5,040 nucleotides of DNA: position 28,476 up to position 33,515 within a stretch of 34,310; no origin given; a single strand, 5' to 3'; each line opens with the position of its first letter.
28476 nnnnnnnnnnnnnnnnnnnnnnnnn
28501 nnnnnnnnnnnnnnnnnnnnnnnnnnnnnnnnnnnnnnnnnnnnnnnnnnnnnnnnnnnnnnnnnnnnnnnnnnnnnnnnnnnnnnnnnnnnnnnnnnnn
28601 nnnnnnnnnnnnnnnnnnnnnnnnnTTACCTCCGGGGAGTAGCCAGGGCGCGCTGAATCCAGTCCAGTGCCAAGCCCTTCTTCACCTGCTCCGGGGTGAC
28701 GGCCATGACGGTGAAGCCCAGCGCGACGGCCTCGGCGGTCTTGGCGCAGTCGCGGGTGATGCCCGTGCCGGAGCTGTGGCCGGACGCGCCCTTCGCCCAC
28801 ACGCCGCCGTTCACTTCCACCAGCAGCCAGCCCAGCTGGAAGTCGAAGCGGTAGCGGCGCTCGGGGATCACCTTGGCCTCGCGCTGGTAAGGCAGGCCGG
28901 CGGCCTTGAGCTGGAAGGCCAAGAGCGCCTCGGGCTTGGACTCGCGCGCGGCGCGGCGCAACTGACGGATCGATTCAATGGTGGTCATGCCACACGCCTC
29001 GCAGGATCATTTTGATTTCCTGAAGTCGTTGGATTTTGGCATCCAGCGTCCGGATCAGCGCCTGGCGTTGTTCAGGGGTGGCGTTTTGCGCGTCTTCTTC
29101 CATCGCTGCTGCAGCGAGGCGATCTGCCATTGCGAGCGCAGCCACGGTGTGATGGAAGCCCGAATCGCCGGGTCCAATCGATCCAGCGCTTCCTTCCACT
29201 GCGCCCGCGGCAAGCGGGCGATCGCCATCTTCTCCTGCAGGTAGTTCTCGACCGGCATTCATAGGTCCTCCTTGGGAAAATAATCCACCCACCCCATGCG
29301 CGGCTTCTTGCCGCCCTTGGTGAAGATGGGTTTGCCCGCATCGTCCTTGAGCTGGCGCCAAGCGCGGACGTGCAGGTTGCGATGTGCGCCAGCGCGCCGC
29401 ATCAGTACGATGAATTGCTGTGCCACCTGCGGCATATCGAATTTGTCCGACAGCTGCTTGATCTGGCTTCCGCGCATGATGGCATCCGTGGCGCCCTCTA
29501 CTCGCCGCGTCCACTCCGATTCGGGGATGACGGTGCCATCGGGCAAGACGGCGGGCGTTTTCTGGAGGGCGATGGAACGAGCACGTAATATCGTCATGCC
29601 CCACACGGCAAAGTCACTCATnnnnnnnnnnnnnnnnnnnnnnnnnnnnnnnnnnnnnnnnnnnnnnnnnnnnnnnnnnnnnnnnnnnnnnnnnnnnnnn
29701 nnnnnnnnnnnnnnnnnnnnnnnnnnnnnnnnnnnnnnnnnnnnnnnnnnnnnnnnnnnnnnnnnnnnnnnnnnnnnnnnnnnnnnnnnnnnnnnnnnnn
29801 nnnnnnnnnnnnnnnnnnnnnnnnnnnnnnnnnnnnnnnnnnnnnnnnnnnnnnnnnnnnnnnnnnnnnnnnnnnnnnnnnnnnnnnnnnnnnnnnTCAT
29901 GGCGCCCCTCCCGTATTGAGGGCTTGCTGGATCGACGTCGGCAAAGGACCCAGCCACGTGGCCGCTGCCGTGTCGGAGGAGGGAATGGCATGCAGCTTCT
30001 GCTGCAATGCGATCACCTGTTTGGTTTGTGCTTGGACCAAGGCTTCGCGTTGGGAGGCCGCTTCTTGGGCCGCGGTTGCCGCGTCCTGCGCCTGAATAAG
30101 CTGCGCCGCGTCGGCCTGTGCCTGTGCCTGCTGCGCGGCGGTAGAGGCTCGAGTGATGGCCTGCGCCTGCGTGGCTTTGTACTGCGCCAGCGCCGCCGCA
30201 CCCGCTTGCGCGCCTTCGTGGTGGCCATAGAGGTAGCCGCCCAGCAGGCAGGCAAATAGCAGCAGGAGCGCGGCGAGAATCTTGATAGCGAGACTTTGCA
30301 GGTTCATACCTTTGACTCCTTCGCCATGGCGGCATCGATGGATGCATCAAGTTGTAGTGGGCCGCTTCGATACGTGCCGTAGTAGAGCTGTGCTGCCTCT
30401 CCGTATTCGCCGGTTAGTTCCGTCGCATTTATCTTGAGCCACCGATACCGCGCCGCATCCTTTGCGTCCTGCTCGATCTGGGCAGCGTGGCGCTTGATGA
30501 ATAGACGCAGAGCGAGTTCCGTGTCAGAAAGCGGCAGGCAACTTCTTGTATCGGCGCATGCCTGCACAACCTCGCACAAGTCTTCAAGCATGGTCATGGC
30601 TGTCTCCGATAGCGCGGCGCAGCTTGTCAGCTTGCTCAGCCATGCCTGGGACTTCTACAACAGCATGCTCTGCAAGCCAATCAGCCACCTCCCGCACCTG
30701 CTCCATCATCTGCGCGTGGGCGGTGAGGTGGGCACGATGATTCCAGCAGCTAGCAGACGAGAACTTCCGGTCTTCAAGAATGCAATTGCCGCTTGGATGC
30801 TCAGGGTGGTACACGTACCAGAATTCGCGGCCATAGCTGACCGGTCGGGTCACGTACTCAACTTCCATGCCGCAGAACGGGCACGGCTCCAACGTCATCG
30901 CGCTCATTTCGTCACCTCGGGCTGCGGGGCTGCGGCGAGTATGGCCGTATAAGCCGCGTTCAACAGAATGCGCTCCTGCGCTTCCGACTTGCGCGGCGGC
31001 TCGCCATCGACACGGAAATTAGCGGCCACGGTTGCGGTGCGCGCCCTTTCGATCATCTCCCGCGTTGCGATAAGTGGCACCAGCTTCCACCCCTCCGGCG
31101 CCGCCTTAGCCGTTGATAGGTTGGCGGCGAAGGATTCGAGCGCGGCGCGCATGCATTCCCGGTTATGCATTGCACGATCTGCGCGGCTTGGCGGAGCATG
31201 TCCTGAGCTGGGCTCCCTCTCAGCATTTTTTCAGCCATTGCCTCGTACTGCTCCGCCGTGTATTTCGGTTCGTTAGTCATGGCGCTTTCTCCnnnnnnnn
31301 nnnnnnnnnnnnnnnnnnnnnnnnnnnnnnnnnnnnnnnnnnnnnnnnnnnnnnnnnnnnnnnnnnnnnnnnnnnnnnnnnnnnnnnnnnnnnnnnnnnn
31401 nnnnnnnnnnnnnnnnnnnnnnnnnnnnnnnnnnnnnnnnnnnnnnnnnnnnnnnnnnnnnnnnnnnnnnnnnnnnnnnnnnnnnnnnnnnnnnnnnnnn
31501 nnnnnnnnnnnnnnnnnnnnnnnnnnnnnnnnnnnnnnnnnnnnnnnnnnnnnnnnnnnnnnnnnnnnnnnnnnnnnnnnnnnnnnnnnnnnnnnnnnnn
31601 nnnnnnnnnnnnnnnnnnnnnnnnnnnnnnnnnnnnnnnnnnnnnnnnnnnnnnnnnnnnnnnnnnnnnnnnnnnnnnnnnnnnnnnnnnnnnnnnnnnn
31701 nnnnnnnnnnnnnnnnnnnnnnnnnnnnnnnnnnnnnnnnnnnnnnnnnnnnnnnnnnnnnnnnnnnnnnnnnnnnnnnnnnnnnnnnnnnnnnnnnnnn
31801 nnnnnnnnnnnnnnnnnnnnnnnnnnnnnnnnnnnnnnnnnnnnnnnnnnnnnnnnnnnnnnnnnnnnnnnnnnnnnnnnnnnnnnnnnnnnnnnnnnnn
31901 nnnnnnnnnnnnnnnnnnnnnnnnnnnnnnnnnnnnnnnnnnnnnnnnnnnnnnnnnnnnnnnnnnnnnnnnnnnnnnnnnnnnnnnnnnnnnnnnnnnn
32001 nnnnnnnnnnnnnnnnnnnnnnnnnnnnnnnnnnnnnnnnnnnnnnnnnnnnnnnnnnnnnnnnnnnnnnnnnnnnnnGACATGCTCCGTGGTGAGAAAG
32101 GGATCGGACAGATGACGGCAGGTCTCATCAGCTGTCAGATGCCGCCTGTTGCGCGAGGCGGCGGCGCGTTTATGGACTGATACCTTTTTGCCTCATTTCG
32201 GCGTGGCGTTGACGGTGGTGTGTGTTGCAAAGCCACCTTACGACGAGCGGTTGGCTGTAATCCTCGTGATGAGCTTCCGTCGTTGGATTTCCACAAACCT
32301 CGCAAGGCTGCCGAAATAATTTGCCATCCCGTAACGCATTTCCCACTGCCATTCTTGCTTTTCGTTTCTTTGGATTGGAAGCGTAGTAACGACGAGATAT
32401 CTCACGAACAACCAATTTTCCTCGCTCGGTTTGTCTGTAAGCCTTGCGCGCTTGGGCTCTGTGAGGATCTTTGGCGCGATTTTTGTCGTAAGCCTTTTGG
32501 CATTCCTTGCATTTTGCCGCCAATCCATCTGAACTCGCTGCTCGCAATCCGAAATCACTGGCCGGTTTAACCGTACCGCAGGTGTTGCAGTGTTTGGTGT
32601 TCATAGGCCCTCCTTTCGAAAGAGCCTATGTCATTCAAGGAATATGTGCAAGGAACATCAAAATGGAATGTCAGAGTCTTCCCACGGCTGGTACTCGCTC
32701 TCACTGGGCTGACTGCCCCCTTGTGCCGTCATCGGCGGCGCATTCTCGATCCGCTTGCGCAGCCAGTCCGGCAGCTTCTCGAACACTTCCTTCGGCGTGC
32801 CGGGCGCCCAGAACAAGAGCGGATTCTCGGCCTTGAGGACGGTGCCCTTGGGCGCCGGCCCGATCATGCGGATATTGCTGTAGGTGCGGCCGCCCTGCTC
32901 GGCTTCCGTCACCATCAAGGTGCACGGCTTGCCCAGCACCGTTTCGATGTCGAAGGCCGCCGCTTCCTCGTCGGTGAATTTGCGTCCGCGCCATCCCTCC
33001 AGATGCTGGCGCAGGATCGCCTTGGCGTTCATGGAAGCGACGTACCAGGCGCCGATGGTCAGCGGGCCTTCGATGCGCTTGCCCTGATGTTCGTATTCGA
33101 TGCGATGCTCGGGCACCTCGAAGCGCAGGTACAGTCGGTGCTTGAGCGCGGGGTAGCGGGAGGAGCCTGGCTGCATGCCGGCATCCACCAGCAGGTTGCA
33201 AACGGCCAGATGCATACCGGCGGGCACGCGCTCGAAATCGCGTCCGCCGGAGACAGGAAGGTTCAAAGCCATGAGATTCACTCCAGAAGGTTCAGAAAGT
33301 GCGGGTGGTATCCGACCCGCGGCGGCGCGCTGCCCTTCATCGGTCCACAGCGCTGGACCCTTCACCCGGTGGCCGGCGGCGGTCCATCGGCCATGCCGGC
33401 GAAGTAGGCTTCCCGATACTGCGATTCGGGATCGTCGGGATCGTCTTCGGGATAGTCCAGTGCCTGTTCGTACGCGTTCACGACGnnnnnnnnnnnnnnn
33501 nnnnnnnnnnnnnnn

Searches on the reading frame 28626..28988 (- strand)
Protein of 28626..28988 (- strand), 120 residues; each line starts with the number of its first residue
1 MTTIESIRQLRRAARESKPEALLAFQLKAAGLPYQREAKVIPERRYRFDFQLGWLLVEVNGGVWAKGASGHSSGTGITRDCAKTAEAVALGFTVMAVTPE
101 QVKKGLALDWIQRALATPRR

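Call 37: search_protein_families(library=pfam, proteins=[window:28626-28988:-], max_evalue=0.01)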
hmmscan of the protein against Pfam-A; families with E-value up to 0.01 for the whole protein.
window:28626-28988:- (120 aa): 0 families

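Call 38: search_protein_families(library=phrogs, proteins=[window:28626-28988:-], max_evalue=0.01)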
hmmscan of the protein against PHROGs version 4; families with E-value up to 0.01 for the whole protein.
window:28626-28988:- (120 aa): 2 families
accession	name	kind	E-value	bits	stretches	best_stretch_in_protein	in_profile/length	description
phrog_503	-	unknown function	2.5e-25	89.9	1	12-117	27-132/144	-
phrog_12476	-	unknown function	2.1e-07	31.7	1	54-116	12-72/85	-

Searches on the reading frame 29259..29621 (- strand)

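Call 37: search_protein_families(library=pfam, proteins=[window:29259-29621:-], max_evalue=0.01)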
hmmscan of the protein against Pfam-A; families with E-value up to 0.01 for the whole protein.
window:29259-29621:- (120 aa): 0 families

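Call 38: search_protein_families(library=phrogs, proteins=[window:29259-29621:-], max_evalue=0.01)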
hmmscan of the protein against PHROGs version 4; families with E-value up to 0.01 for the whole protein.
window:29259-29621:- (120 aa): 1 family
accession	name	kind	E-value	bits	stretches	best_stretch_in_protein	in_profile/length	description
phrog_20424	-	unknown function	1.1e-24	87.9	1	1-117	1-119/125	-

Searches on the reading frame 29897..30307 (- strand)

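Call 37: search_protein_families(library=pfam, proteins=[window:29897-30307:-], max_evalue=0.01)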
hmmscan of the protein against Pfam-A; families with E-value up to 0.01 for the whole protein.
window:29897-30307:- (136 aa): 2 families
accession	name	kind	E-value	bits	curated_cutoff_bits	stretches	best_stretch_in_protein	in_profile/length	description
PF03929.21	PepSY_TM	-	0.00077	19.8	28.8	1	10-101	9-110/295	PepSY-associated TM region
PF10721.14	DUF2514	-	0.00097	19.7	26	1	9-116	2-111/161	Protein of unknown function (DUF2514)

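Call 38: search_protein_families(library=phrogs, proteins=[window:29897-30307:-], max_evalue=0.01)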
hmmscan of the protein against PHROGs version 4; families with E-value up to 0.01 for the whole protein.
window:29897-30307:- (136 aa): 3 families
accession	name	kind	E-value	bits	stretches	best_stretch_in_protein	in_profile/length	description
phrog_25837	-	unknown function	0.003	18.3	1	38-111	51-124/215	-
phrog_1403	-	lysis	0.0072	17.3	0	8-98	11-98/212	Rz-like spanin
phrog_89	-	lysis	0.0082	17.1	0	12-127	4-110/143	Rz-like spanin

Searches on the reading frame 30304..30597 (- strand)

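Call 93: search_protein_families(library=pfam, proteins=[window:30304-30597:-], max_evalue=0.05)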
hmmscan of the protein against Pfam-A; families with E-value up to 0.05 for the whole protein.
window:30304-30597:- (97 aa): 1 family
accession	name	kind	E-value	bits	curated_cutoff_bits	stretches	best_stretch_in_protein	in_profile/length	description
PF13432.12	TPR_16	-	0.043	14.7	32.7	0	44-80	27-62/65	Tetratricopeptide repeat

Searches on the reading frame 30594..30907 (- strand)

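Call 93: search_protein_families(library=pfam, proteins=[window:30594-30907:-], max_evalue=0.05)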
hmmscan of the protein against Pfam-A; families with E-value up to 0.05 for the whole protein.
window:30594-30907:- (104 aa): 1 family
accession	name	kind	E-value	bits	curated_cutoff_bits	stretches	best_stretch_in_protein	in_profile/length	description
PF14354.12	Lar_restr_allev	-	0.019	15.7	28.6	0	5-24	2-21/58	Restriction alleviation protein Lar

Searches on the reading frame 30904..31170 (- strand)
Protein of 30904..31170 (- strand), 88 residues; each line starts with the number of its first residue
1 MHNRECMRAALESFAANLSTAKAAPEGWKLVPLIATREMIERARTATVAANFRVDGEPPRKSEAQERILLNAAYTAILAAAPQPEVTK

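Call 74: search_protein_families(library=phrogs, proteins=[window:30904-31170:-], max_evalue=0.05)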
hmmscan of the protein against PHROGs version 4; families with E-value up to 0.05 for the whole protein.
window:30904-31170:- (88 aa): 6 families
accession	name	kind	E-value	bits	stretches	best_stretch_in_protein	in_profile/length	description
phrog_12449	-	unknown function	7e-07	30.5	1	24-87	166-218/220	-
phrog_17860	-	unknown function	5.3e-05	24.6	1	19-56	70-107/123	-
phrog_5913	-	unknown function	0.00029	21.9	1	19-83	111-165/173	-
phrog_11884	-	unknown function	0.0033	17.7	1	21-85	283-349/352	-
phrog_5310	-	unknown function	0.0073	16.8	1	11-43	303-335/384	-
phrog_37212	-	unknown function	0.023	15.6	0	16-86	61-115/194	-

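Call 80: search_protein_families(library=pfam, proteins=[window:30904-31170:-], max_evalue=0.05)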
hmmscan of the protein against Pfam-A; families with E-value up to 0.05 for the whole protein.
window:30904-31170:- (88 aa): 0 families

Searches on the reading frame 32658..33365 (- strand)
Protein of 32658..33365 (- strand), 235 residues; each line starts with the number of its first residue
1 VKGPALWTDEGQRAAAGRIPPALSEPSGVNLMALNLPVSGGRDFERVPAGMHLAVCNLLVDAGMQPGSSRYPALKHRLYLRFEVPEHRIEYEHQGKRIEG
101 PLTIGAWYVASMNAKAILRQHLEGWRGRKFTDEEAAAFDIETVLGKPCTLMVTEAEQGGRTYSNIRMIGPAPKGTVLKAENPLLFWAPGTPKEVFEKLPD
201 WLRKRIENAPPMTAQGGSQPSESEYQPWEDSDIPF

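Call 37: search_protein_families(library=pfam, proteins=[window:32658-33365:-], max_evalue=0.01)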
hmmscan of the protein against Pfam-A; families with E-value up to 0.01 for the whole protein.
window:32658-33365:- (235 aa): 0 families

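Call 38: search_protein_families(library=phrogs, proteins=[window:32658-33365:-], max_evalue=0.01)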
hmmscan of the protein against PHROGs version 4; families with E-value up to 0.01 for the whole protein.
window:32658-33365:- (235 aa): 1 family
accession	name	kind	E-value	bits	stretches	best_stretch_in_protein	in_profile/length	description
phrog_6599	-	unknown function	0.002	19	0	43-185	16-167/245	-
